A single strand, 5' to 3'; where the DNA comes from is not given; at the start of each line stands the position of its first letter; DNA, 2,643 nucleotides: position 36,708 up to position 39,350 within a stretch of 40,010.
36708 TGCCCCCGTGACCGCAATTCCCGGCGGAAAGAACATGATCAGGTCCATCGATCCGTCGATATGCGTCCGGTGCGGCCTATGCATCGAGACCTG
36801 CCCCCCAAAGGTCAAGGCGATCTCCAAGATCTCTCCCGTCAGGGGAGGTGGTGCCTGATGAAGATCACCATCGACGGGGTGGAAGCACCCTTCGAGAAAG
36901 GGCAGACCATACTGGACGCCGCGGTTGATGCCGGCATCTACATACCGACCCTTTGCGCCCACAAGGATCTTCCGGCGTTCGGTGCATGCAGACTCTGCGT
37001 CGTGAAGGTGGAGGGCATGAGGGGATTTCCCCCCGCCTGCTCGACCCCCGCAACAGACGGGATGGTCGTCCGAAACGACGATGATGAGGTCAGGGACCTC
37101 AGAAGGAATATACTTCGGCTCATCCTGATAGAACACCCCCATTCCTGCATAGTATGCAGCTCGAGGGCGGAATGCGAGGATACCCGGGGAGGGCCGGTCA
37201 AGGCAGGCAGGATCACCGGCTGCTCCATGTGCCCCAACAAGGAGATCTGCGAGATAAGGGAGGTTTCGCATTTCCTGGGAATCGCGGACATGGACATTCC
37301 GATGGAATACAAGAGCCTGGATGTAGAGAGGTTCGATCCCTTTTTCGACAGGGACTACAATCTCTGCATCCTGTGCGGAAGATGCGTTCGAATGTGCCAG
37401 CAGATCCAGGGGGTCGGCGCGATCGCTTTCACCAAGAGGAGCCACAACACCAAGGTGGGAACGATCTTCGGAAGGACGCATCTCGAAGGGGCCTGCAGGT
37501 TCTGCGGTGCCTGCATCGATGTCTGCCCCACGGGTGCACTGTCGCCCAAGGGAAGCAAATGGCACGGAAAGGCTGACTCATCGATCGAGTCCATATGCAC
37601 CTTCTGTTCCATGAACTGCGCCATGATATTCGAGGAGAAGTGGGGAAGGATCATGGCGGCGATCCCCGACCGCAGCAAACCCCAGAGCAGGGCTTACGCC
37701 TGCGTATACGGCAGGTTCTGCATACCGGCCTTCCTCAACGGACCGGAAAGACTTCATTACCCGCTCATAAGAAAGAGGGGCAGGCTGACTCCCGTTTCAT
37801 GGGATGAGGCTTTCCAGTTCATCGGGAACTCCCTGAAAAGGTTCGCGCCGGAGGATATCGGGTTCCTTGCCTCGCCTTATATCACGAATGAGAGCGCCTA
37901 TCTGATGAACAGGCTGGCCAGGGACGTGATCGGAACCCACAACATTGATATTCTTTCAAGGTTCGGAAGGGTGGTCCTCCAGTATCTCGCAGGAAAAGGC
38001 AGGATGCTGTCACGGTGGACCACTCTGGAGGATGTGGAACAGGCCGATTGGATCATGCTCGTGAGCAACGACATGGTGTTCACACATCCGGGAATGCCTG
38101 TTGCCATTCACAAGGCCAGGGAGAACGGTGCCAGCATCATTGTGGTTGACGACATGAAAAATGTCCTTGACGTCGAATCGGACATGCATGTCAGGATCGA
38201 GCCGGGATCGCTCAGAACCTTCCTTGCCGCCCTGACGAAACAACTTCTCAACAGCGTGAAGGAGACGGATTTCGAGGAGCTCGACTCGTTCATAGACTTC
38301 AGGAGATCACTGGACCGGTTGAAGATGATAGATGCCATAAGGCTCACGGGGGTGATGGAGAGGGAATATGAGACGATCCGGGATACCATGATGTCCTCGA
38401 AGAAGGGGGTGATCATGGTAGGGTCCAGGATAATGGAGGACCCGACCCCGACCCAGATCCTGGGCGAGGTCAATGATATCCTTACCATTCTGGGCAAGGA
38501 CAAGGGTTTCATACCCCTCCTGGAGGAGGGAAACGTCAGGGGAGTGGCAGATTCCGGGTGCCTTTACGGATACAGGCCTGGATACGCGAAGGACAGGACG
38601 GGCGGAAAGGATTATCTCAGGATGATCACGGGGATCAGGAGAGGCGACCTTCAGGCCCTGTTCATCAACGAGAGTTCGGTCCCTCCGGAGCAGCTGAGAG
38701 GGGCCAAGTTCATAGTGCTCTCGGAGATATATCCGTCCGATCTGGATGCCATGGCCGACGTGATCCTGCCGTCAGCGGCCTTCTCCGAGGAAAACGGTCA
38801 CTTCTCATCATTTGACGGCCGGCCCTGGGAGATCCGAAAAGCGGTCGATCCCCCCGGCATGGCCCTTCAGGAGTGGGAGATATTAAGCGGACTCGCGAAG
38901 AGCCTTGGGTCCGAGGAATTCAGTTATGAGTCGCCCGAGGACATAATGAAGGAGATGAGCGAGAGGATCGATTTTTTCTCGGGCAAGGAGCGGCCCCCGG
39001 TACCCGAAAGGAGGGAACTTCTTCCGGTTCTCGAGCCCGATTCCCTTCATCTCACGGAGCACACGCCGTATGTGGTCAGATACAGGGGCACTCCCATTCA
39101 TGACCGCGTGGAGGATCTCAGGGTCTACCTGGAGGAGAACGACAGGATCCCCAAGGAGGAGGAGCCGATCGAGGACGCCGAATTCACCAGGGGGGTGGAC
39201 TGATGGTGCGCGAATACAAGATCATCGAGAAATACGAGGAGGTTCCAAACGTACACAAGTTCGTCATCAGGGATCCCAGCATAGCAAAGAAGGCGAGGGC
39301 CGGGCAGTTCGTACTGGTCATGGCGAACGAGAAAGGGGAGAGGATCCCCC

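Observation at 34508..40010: NuoE/NuoF/NuoG-like module with a degenerate molybdopterin site, tightly coupled to a second NfnA-like gene: a candidate Bfu/Stn-type electron-bifurcating complex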

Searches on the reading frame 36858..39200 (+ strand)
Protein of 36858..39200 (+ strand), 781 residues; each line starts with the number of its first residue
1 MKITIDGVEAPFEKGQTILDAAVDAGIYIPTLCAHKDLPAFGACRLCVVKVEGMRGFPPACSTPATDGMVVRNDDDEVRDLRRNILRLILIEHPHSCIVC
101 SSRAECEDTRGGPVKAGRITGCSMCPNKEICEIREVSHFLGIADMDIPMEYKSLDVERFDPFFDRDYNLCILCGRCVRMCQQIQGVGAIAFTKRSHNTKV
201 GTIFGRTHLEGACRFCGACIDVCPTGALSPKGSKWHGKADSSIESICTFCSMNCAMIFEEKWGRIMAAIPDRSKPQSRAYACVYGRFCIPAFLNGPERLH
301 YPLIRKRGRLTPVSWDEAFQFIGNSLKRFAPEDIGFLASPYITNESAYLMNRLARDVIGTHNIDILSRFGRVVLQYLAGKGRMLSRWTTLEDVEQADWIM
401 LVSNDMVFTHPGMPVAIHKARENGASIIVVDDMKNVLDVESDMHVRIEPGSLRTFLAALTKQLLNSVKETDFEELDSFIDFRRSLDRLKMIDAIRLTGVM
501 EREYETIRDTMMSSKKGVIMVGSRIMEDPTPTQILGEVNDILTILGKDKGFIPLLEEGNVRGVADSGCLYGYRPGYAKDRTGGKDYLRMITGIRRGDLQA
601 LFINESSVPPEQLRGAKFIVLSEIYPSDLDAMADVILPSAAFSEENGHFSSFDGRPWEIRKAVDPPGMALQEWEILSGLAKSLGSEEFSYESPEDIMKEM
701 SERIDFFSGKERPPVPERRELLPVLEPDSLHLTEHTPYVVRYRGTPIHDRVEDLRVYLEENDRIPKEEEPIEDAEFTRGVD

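Call 13: search_protein_families(library=pfam, proteins=[window:36858-39200:+], max_evalue=0.001)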
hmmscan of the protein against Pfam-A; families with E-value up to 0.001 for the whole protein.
window:36858-39200:+ (781 aa): 11 families
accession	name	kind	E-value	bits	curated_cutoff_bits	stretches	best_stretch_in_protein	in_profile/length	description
PF00384.28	Molybdopterin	-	2.1e-41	142.6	24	1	298-681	1-352/353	Molybdopterin oxidoreductase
PF13510.11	Fer2_4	-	2.1e-19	69.8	22.8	1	2-74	5-80/82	2Fe-2S iron-sulfur cluster binding domain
PF22117.2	Fer4_Nqo3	-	2.8e-11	43.9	27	1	162-228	3-66/67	NADH-quinone oxidoreductase subunit 3, ferredoxin-like domain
PF12838.12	Fer4_7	-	4.4e-09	37.1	27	1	170-227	2-52/52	4Fe-4S dicluster domain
PF04879.21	Molybdop_Fe4S4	-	6.4e-09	36.1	22.7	1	243-289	4-50/55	Molybdopterin oxidoreductase Fe4S4 domain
PF10588.14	NADH-G_4Fe-4S_3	-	1.4e-07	31.4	27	1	82-107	1-26/40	NADH-ubiquinone oxidoreductase-G iron-sulfur binding region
PF00037.32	Fer4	-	1.6e-07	31.3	21.1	1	210-228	5-23/24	4Fe-4S binding domain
PF00111.32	Fer2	-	2.3e-07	31.1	21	1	4-53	2-49/77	2Fe-2S iron-sulfur cluster binding domain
PF14697.11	Fer4_21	-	7.8e-06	26.4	35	1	168-226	6-55/59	4Fe-4S dicluster domain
PF13187.11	Fer4_9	-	2.9e-05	24.5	27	1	170-227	2-51/52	4Fe-4S dicluster domain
PF13237.11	Fer4_10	-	0.00024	21.4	25.5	0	211-255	7-49/53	4Fe-4S dicluster domain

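Call 14: find_encoding_contigs(protein=window:36858-39200:+, flank=10000, max_places=6)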
Protein window:36858-39200:+ (781 aa): no gene with exactly this product is on record in the collection.

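Call 15: find_homologous_proteins(query=window:36858-39200:+, max_evalue=1e-10)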
Query window:36858-39200:+ (781 aa): 3676 proteins with E <= 1e-10 among 8000 candidates; the best 120 are listed.
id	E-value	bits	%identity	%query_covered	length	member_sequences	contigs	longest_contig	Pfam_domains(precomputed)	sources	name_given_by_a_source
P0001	0.0e+0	1823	100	100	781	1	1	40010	PF14697.12,PF13510.12,PF10588.15,PF00384.28,PF00111.33,PF00037.33,PF12838.13,PF22117.3,PF04879.22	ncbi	ncbi:MAG: molybdopterin-dependent oxidoreductase [Thermoplasmatota archaeon]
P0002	0.0e+0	1538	83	100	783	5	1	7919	PF14697.12,PF13510.12,PF10588.15,PF00384.28,PF00111.33,PF00037.33,PF12838.13,PF22117.3,PF04879.22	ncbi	-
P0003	0.0e+0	1521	82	98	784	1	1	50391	PF14697.12,PF13510.12,PF10588.15,PF00384.28,PF00111.33,PF00037.33,PF12838.13,PF22117.3,PF04879.22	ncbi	ncbi:MAG: molybdopterin-dependent oxidoreductase [Thermoplasmatota archaeon]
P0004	0.0e+0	1496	80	100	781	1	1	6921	PF14697.12,PF13510.12,PF10588.15,PF00384.28,PF00111.33,PF00037.33,PF12838.13,PF22117.3,PF04879.22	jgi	jgi:predicted molibdopterin-dependent oxidoreductase YjgC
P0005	0.0e+0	1496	81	98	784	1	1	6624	PF14697.12,PF13510.12,PF10588.15,PF00384.28,PF00111.33,PF00037.33,PF12838.13,PF22117.3,PF04879.22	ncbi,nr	ncbi:MAG: molybdopterin-dependent oxidoreductase [Candidatus Thermoplasmatota archaeon]|nr:molybdopt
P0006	0.0e+0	1493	81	98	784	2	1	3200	PF13510.12,PF10588.15,PF00384.28,PF00111.33,PF00037.33,PF12838.13,PF22117.3,PF13187.12,PF04879.22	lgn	-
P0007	0.0e+0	1484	79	99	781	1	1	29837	PF13510.12,PF10588.15,PF00384.28,PF00111.33,PF00037.33,PF12838.13,PF22117.3,PF04879.22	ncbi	-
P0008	0.0e+0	1476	80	98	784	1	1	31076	PF14697.12,PF13510.12,PF10588.15,PF00384.28,PF00111.33,PF00037.33,PF12838.13,PF22117.3,PF04879.22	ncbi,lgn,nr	ncbi:MAG: molybdopterin-dependent oxidoreductase [Candidatus Thermoplasmatota archaeon]|nr:molybdopt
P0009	0.0e+0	1463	79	98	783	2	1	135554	PF14697.12,PF13510.12,PF10588.15,PF00384.28,PF00111.33,PF00037.33,PF12838.13,PF22117.3,PF04879.22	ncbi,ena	-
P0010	0.0e+0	1450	78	98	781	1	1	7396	PF13510.12,PF10588.15,PF00384.28,PF00111.33,PF00037.33,PF12838.13,PF22117.3,PF04879.22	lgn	-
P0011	0.0e+0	1317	72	98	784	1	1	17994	PF13510.12,PF10588.15,PF00384.28,PF00111.33,PF00037.33,PF12838.13,PF22117.3,PF04879.22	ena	-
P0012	0.0e+0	1310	70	98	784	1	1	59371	PF14697.12,PF13510.12,PF00384.28,PF00111.33,PF00037.33,PF12838.13,PF22117.3,PF04879.22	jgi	-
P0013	0.0e+0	1309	70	98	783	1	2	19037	PF13510.12,PF10588.15,PF00384.28,PF00111.33,PF00037.33,PF12838.13,PF22117.3,PF04879.22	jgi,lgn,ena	jgi:formate dehydrogenase (NADP+) alpha subunit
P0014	0.0e+0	1307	69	100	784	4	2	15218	PF13510.12,PF10588.15,PF00384.28,PF00111.33,PF00037.33,PF12838.13,PF22117.3,PF04879.22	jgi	-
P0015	0.0e+0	1297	72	95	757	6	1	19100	PF14697.12,PF13510.12,PF10588.15,PF00384.28,PF00037.33,PF12838.13,PF22117.3,PF04879.22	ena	-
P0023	6.2e-285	966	54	100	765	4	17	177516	PF13510.12,PF10588.15,PF00384.28,PF00111.33,PF00037.33,PF12838.13,PF22117.3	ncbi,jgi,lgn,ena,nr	ncbi:MAG: molybdopterin-dependent oxidoreductase [Candidatus Undinarchaeales archaeon]|jgi:predicted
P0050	1.2e-195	670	39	97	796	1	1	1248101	PF13510.12,PF10588.15,PF00384.28,PF00037.33,PF12838.13,PF22117.3,PF13237.12,PF04879.22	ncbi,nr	ncbi:MAG: formate dehydrogenase (NADP+) alpha subunit [Desulfobacteraceae bacterium Eth-SRB1]|nr:MAG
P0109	3.9e-153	530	36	91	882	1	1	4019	PF14697.12,PF10588.15,PF00384.28,PF00111.33,PF12837.13,PF12838.13,PF22117.3,PF13510.12,PF00037.33,PF01568.28,PF13237.12,PF04879.22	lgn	-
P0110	5.3e-153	529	36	98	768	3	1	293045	PF14697.12,PF13510.12,PF10588.15,PF00384.28,PF00111.33,PF12838.13,PF22117.3,PF04879.22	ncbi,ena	-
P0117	2.0e-152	527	36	96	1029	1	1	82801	PF10418.15,PF13510.12,PF10588.15,PF00384.28,PF00111.33,PF00037.33,PF12838.13,PF22117.3,PF04879.22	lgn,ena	-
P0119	3.2e-152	527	36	91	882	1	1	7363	PF13510.12,PF10588.15,PF00384.28,PF12837.13,PF00037.33,PF01568.28,PF12838.13,PF22117.3,PF04879.22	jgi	jgi:predicted molibdopterin-dependent oxidoreductase YjgC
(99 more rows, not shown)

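Call 16: find_encoding_contigs(protein=P0009, flank=10000, max_places=2)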
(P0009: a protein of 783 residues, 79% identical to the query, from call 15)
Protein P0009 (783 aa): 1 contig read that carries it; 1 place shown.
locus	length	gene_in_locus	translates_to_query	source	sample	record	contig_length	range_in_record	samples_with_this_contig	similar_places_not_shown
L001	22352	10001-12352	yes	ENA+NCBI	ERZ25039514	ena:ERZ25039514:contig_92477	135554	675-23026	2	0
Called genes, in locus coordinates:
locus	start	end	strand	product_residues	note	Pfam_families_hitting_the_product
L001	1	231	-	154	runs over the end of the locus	PF18024:HTH_50 (weak), PF13404:HTH_AsnC-type, PF13412:HTH_24, PF13936:HTH_38, PF25212:HVO_A0114 (faint), PF12802:MarR_2 (faint), PF13518:HTH_28 (weak), PF01037:AsnC_trans_reg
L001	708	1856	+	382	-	PF00120:Gln-synt_C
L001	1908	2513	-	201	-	PF23023:Anti-Pycsar_Apyc1 (faint), PF00753:Lactamase_B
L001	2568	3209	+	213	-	PF01209:Ubie_methyltran, PF05175:MTS (weak), PF13489:Methyltransf_23 (weak), PF13847:Methyltransf_31, PF08241:Methyltransf_11, PF08242:Methyltransf_12, PF13649:Methyltransf_25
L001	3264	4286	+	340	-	-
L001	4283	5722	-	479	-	PF14691:Fer4_20, PF00070:Pyr_redox (faint), PF01266:DAO (faint), PF03486:HI0933_like (faint), PF07992:Pyr_redox_2, PF13450:NAD_binding_8 (weak), PF13738:Pyr_redox_3 (faint)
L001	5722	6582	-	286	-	PF10418:DHODB_Fe-S_bind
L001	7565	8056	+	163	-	PF01257:2Fe-2S_thioredx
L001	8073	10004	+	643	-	PF01512:Complex1_51K, PF10531:SLBB (weak), PF10589:NADH_4Fe-4S, PF12797:Fer4_2 (faint), PF00037:Fer4, PF13237:Fer4_10, PF12838:Fer4_7, PF13187:Fer4_9 (weak), +1 more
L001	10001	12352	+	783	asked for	PF00111:Fer2 (weak), PF13510:Fer2_4, PF10588:NADH-G_4Fe-4S_3 (weak), PF12838:Fer4_7, PF14697:Fer4_21 (weak), PF22117:Fer4_Nqo3, PF04879:Molybdop_Fe4S4 (weak), PF00384:Molybdopterin, +1 more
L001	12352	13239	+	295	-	PF10418:DHODB_Fe-S_bind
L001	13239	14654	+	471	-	PF14691:Fer4_20, PF01262:AlaDh_PNT_C (faint), PF13738:Pyr_redox_3 (faint), PF00070:Pyr_redox (faint), PF07992:Pyr_redox_2, PF13241:NAD_binding_7 (faint), PF13450:NAD_binding_8 (weak)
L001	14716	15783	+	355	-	-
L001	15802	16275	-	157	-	-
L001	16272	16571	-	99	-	PF01402:RHH_1 (weak)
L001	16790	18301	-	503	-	PF07705:CARDB (weak)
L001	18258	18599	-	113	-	-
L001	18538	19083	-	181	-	-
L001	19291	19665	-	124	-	-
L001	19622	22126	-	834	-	-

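Call 17: find_encoding_contigs(protein=P0003, flank=10000, max_places=2)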
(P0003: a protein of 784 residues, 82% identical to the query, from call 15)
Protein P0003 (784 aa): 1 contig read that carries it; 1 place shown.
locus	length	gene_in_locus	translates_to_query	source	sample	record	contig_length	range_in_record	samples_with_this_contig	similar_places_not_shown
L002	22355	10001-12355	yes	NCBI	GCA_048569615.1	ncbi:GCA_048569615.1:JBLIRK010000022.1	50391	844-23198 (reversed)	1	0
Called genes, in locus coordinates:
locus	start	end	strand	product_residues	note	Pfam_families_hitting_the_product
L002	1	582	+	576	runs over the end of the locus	PF00497:SBP_bac_3, PF02518:HATPase_c, PF13581:HATPase_c_2 (faint)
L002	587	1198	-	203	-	PF00753:Lactamase_B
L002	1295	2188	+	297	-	-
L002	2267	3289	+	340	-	PF00082:Peptidase_S8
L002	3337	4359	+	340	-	PF01040:UbiA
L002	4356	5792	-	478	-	PF14691:Fer4_20, PF01262:AlaDh_PNT_C (faint), PF01494:FAD_binding_3 (faint), PF03486:HI0933_like (faint), PF07992:Pyr_redox_2, PF13450:NAD_binding_8, PF13738:Pyr_redox_3 (faint), PF00070:Pyr_redox (weak)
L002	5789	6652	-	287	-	PF10418:DHODB_Fe-S_bind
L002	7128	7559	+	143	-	PF12773:DZR (faint), PF13240:Zn_Ribbon_1 (faint)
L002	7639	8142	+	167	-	PF01257:2Fe-2S_thioredx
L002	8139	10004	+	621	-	PF01257:2Fe-2S_thioredx (weak), PF01512:Complex1_51K, PF10531:SLBB (weak), PF10589:NADH_4Fe-4S, PF00037:Fer4, PF13237:Fer4_10, PF12838:Fer4_7, PF13187:Fer4_9, +3 more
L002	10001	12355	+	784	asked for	PF00111:Fer2, PF13510:Fer2_4, PF10588:NADH-G_4Fe-4S_3 (weak), PF12838:Fer4_7, PF14697:Fer4_21 (weak), PF22117:Fer4_Nqo3, PF00037:Fer4 (weak), PF00384:Molybdopterin, +1 more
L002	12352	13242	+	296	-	PF10418:DHODB_Fe-S_bind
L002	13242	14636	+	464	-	PF14691:Fer4_20, PF07992:Pyr_redox_2 (weak), PF01262:AlaDh_PNT_C (faint), PF13738:Pyr_redox_3 (faint), PF00070:Pyr_redox (faint), PF03807:F420_oxidored (faint), PF07992:Pyr_redox_2, PF13450:NAD_binding_8 (weak), +1 more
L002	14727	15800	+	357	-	-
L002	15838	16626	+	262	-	PF12483:GIDE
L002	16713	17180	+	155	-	PF00258:Flavodoxin_1 (faint)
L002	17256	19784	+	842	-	PF08487:VIT, PF00092:VWA, PF13519:VWA_2, PF13768:VWA_3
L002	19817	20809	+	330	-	PF03537:Glyco_hydro_114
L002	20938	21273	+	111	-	-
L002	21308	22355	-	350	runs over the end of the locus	PF01866:Diphthamide_syn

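Call 19: search_solved_structures(query=window:36858-39200:+, max_evalue=0.00001, show_alignments=2)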
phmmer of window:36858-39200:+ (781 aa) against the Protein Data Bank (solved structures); distinct sequences matched with E-value up to 0.00001: 98 (the best 60 are shown).
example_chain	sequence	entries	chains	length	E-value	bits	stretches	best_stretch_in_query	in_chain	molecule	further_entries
9wxb_B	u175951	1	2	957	2.8e-72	247.3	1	3-705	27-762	Formate dehydrogenase alpha subunit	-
6tg9_A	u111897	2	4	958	3.9e-72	246.8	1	3-705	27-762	Formate dehydrogenase subunit alpha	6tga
9bov_A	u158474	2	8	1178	2.5e-61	211.1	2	156-691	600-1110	Molybdopterin oxidoreductase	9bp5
8rqz_C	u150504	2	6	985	1.4e-59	205.3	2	241-709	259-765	Probable oxidoreductase YjgC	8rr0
9gzq_A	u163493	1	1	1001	1.6e-59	205.1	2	241-709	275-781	Probable oxidoreductase YjgC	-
7t2r_A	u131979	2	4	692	9.6e-58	199.2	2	146-686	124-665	NiFe hydrogenase subunit A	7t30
9t1s_L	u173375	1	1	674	2.3e-51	178.1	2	243-578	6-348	formate dehydrogenase (coenzyme F420)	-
8oh5_C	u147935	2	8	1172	3.5e-50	174.2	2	152-360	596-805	Formate dehydrogenase-O, major subunit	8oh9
7vw6_A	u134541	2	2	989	6.2e-46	160.2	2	161-704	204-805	Formate dehydrogenase | Tungsten-containing formate dehydrogenase alpha subunit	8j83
7e5z_A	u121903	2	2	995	6.5e-46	160.1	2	161-704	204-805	Formate dehydrogenase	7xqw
8zo8_S1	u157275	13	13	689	2.5e-44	154.9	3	153-420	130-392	NADH-ubiquinone oxidoreductase 75 kDa subunit, mitochondrial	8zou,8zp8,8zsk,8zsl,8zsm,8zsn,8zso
7v2c_M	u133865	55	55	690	2.5e-44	154.9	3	153-420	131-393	NADH-ubiquinone oxidoreductase 75 kDa subunit, mitochondrial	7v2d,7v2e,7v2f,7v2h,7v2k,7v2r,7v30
7vxu_M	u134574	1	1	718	3.1e-44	154.6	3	153-420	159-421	NADH-ubiquinone oxidoreductase 75 kDa subunit, mitochondrial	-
5gpn_Y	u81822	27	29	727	3.3e-44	154.5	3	153-420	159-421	NADH-ubiquinone oxidoreductase 75 kDa subunit | NADH-ubiquinone oxidoreductase 75 kDa subunit, mitochondrial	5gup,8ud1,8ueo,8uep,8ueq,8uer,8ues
5xtb_M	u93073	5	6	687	7.1e-44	153.4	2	2-420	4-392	NADH-ubiquinone oxidoreductase 75 kDa subunit, mitochondrial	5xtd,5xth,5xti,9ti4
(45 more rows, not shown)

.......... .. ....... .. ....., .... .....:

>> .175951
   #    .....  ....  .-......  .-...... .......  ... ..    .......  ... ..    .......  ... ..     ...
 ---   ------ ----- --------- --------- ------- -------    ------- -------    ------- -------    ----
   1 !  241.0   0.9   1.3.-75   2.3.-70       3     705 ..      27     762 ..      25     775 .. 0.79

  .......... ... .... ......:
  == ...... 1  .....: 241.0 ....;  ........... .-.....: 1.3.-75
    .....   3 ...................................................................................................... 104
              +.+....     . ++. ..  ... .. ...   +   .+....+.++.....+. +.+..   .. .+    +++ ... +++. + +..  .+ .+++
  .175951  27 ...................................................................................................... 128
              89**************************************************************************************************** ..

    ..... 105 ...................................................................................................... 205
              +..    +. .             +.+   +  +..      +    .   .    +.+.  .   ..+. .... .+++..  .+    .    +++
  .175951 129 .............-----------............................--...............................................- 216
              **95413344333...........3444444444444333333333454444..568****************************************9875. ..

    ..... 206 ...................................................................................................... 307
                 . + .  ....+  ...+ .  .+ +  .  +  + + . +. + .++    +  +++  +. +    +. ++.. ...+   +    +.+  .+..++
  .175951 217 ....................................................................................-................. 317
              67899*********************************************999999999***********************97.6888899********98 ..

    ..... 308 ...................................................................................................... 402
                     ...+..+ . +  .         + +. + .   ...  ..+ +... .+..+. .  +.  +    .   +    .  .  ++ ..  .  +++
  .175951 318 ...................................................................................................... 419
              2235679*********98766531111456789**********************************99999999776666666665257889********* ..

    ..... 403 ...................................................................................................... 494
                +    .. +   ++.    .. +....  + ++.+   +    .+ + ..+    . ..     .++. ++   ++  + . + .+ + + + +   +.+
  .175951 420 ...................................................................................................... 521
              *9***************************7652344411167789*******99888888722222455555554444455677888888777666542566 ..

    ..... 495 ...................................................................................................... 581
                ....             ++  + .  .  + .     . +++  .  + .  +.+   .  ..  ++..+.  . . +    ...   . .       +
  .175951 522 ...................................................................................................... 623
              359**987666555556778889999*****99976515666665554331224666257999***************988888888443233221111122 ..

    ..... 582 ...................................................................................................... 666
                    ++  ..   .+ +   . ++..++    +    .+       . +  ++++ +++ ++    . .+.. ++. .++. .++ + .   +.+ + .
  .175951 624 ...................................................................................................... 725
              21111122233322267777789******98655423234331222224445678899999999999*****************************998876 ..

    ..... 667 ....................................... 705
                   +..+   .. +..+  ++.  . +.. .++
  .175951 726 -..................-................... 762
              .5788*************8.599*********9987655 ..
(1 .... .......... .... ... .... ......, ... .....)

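Call 32: find_encoding_contigs(protein=P0023, flank=8000, max_places=1)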
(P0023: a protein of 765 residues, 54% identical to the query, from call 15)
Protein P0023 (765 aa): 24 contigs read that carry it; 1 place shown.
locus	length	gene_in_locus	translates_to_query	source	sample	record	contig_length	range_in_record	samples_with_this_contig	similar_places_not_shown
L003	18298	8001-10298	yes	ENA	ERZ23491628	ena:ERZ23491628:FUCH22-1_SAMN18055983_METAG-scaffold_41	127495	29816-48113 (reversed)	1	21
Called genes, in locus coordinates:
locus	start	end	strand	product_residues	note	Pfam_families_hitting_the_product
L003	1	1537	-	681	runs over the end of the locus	PF01496:V_ATPase_I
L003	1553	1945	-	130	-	-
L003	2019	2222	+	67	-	-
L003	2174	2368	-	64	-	-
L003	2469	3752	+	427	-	PF02812:ELFV_dehydrog_N, PF00208:ELFV_dehydrog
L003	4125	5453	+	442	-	PF02812:ELFV_dehydrog_N, PF00208:ELFV_dehydrog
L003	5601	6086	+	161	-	PF01257:2Fe-2S_thioredx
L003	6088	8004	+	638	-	PF01512:Complex1_51K, PF10531:SLBB (weak), PF10589:NADH_4Fe-4S, PF12838:Fer4_7, PF00037:Fer4, PF13187:Fer4_9 (weak), PF13237:Fer4_10 (weak), PF14697:Fer4_21 (weak), +2 more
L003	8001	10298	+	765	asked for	PF00111:Fer2, PF13510:Fer2_4, PF00037:Fer4 (faint), PF10588:NADH-G_4Fe-4S_3 (weak), PF22117:Fer4_Nqo3, PF12838:Fer4_7, PF00384:Molybdopterin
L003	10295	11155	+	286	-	PF10418:DHODB_Fe-S_bind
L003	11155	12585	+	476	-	PF14691:Fer4_20, PF01262:AlaDh_PNT_C (faint), PF13738:Pyr_redox_3 (faint), PF00070:Pyr_redox (faint), PF07992:Pyr_redox_2, PF13241:NAD_binding_7 (faint), PF13450:NAD_binding_8 (weak)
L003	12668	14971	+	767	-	PF01326:PPDK_N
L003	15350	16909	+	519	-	PF13231:PMT_2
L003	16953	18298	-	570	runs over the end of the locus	PF02543:Carbam_trans_N, PF00814:TsaD (weak), PF22521:HypF_C_2 (weak), PF02543:Carbam_trans_N, PF16861:Carbam_trans_C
